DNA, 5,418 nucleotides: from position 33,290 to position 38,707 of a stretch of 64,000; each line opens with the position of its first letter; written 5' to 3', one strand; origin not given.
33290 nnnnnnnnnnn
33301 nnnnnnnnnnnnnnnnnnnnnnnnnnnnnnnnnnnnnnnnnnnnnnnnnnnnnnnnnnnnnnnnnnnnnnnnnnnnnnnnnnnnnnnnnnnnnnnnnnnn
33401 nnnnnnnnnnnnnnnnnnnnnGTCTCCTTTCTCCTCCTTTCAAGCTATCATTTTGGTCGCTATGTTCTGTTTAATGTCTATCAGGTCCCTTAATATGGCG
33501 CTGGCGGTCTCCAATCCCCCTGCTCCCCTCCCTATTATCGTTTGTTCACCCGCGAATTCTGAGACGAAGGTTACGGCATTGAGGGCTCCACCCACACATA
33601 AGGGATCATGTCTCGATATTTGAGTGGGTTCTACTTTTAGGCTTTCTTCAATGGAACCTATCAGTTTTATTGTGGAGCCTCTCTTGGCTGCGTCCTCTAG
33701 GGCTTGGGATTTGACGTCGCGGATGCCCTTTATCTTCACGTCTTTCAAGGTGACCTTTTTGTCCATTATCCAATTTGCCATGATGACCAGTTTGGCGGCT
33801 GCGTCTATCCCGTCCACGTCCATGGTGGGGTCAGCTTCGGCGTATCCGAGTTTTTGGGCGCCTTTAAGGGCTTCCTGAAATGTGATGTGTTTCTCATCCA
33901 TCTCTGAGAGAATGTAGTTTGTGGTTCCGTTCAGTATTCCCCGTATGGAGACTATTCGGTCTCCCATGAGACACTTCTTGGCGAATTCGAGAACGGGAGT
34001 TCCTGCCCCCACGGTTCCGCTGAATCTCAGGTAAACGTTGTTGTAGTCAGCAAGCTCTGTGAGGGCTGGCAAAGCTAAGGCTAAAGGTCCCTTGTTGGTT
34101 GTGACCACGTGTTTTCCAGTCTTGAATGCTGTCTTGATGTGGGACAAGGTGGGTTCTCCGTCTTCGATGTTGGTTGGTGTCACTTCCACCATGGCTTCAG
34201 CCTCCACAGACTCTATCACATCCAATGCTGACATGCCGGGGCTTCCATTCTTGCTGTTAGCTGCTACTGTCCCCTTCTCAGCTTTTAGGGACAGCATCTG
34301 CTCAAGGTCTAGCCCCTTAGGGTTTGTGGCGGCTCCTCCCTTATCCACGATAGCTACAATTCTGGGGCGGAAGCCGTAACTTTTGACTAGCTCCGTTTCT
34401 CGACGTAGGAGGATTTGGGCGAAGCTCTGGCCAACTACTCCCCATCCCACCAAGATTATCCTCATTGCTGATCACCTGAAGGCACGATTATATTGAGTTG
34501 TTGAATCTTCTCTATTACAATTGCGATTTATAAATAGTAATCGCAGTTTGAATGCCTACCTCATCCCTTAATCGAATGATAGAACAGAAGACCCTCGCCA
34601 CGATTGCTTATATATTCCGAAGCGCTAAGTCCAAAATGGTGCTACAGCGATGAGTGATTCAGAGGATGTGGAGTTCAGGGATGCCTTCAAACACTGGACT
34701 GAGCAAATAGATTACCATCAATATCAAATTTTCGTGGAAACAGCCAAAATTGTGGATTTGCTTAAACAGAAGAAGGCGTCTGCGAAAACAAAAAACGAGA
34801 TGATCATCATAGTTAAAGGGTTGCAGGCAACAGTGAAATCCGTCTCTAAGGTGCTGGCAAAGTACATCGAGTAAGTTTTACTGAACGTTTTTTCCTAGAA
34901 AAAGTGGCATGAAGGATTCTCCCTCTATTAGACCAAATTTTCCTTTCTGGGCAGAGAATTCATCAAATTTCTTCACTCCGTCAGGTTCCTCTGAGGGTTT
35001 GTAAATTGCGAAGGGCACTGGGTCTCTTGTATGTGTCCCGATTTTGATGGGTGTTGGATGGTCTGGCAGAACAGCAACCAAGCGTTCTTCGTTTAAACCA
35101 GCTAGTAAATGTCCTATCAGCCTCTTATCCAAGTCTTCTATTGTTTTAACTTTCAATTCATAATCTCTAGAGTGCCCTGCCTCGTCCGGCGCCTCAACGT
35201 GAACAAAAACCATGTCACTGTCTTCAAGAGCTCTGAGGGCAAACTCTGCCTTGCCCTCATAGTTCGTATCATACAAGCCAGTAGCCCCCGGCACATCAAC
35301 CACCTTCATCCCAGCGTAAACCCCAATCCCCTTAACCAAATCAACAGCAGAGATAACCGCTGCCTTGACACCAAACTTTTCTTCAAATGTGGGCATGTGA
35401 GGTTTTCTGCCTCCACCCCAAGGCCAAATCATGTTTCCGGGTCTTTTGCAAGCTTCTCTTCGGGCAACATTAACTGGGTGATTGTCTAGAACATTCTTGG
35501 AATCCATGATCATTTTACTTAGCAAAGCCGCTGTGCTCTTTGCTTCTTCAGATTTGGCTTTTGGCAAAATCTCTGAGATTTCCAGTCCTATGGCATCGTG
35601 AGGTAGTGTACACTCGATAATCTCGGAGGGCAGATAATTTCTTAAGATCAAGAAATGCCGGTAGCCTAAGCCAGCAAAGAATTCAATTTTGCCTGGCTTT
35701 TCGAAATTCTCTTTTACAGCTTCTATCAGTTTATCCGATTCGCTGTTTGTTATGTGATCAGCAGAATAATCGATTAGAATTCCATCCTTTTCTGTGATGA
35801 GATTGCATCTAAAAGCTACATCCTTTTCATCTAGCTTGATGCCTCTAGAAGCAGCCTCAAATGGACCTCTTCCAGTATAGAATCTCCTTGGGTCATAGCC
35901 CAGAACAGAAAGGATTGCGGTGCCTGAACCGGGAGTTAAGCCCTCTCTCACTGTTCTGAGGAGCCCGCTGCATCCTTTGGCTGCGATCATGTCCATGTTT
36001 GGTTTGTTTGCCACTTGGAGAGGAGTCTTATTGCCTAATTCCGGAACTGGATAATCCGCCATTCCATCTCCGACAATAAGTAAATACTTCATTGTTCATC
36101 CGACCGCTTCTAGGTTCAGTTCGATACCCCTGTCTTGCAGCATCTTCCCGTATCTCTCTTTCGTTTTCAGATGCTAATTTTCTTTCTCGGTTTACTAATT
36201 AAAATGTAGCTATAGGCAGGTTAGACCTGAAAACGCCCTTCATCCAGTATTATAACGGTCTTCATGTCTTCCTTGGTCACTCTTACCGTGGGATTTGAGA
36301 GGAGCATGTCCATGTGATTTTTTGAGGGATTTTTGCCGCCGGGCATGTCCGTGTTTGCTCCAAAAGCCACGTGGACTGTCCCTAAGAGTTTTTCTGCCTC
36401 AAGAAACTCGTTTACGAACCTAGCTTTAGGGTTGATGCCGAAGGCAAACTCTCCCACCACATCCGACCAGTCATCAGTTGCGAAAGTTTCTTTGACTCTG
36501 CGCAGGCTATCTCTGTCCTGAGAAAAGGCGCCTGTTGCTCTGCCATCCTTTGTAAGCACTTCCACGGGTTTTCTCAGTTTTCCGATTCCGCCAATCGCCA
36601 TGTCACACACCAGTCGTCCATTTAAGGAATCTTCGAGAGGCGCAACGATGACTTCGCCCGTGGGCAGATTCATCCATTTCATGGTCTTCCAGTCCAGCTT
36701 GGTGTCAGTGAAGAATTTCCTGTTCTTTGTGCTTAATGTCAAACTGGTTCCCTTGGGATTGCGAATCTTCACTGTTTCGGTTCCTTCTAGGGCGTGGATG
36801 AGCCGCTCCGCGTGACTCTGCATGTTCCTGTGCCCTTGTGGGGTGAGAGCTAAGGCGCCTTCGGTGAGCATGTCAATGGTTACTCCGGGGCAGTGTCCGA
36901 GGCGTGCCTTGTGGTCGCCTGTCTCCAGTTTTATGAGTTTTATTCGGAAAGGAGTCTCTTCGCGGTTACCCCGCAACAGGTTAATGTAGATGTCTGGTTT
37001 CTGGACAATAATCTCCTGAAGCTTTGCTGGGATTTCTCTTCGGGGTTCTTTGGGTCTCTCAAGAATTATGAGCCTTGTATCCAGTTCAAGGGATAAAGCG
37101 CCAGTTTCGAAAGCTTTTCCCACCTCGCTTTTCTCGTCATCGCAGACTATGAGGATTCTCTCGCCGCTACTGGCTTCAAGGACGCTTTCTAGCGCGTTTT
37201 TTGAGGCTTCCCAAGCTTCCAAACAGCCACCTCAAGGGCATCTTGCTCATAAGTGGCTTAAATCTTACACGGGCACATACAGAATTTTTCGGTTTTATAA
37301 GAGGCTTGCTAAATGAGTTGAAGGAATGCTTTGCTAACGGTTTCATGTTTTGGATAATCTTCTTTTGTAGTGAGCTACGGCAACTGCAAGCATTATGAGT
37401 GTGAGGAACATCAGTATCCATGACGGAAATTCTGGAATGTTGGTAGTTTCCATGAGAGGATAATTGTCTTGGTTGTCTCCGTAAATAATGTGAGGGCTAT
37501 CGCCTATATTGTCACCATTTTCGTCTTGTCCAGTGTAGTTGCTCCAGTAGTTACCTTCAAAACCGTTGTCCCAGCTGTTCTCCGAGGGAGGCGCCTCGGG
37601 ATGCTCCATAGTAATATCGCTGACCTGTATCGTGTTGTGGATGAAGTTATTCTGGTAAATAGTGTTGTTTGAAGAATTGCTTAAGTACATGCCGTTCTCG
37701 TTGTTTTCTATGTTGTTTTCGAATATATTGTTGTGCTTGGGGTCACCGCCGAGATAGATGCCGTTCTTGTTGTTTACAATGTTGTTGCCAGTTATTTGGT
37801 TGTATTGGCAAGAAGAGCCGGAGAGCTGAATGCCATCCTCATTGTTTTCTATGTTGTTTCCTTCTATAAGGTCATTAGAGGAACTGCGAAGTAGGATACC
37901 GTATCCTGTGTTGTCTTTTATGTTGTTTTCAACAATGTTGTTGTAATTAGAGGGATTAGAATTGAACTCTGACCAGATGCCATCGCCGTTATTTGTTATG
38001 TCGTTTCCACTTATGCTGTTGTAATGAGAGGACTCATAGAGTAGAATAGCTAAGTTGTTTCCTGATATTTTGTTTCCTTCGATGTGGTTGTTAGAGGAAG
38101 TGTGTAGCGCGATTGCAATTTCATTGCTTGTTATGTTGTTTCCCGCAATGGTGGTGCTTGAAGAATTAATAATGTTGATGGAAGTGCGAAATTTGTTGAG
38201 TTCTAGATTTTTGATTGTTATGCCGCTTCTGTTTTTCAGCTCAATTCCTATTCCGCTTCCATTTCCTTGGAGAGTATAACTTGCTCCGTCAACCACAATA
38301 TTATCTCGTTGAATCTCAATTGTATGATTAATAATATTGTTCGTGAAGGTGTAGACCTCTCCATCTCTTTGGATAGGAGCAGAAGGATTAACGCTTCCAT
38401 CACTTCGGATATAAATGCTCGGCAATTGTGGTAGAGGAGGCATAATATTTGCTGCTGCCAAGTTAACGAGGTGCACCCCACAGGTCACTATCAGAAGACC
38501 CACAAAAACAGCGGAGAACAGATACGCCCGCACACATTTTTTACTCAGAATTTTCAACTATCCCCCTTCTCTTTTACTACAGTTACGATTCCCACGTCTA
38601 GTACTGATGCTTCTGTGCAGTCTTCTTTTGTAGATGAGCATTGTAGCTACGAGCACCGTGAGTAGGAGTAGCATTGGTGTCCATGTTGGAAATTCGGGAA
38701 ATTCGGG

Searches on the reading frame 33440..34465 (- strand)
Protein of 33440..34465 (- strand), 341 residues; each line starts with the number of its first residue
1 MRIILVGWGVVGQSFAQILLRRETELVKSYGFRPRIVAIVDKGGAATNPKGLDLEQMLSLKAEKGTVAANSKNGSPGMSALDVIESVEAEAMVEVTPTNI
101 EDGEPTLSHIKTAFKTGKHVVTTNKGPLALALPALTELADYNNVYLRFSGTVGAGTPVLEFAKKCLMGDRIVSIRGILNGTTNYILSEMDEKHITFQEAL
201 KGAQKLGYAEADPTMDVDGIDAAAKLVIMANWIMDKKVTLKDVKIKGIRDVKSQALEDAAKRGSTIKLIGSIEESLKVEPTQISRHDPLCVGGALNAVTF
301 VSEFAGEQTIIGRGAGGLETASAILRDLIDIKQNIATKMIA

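Call 58: search_protein_families(library=pfam, proteins=[window:33440-34465:-], max_evalue=0.00001)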
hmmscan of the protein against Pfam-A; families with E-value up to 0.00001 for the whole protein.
window:33440-34465:- (341 aa): 1 family
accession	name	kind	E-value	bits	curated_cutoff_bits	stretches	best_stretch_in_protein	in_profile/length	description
PF00742.24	Homoserine_dh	-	2.9e-59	200.2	22.9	1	157-329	1-173/173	Homoserine dehydrogenase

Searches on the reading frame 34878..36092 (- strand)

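Call 58: search_protein_families(library=pfam, proteins=[window:34878-36092:-], max_evalue=0.00001)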
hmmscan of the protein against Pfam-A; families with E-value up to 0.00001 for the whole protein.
window:34878-36092:- (404 aa): 2 families
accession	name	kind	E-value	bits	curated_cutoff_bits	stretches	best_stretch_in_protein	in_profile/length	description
PF10143.14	PhosphMutase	-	3.8e-57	193.3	21.5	1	37-208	1-170/170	2,3-bisphosphoglycerate-independent phosphoglycerate mutase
PF01676.23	Metalloenzyme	-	7.6e-50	170.2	24.3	1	1-397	1-248/252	Metalloenzyme superfamily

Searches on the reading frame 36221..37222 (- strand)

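Call 58: search_protein_families(library=pfam, proteins=[window:36221-37222:-], max_evalue=0.00001)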
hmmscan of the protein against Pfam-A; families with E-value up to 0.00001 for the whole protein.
window:36221-37222:- (333 aa): 1 family
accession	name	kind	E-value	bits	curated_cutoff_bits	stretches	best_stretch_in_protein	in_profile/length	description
PF02073.20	Peptidase_M29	-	7.9e-14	51.7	27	1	135-331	189-406/406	Thermophilic metalloprotease (M29)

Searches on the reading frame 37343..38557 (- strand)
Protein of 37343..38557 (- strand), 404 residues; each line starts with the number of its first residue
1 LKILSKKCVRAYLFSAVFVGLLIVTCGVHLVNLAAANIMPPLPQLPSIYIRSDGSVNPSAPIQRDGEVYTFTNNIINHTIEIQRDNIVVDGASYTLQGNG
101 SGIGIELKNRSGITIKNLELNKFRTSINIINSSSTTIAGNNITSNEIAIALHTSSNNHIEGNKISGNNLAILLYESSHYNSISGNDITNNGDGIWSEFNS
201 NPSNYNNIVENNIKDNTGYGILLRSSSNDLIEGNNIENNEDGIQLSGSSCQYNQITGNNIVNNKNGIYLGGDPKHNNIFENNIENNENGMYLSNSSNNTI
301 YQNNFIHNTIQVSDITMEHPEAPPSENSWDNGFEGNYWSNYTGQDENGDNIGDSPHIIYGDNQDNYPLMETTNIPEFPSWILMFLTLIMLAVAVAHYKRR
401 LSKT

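Call 58: search_protein_families(library=pfam, proteins=[window:37343-38557:-], max_evalue=0.00001)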
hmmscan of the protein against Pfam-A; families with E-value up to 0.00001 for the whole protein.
window:37343-38557:- (404 aa): 2 families
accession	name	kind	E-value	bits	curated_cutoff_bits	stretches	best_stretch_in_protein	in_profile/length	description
PF05048.19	NosD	-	1e-36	126.9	23.6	2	204-343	68-212/212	Periplasmic copper-binding protein (NosD)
PF13229.12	Beta_helix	-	4.5e-26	91.8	25.9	2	203-309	8-114/158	Right handed beta helix region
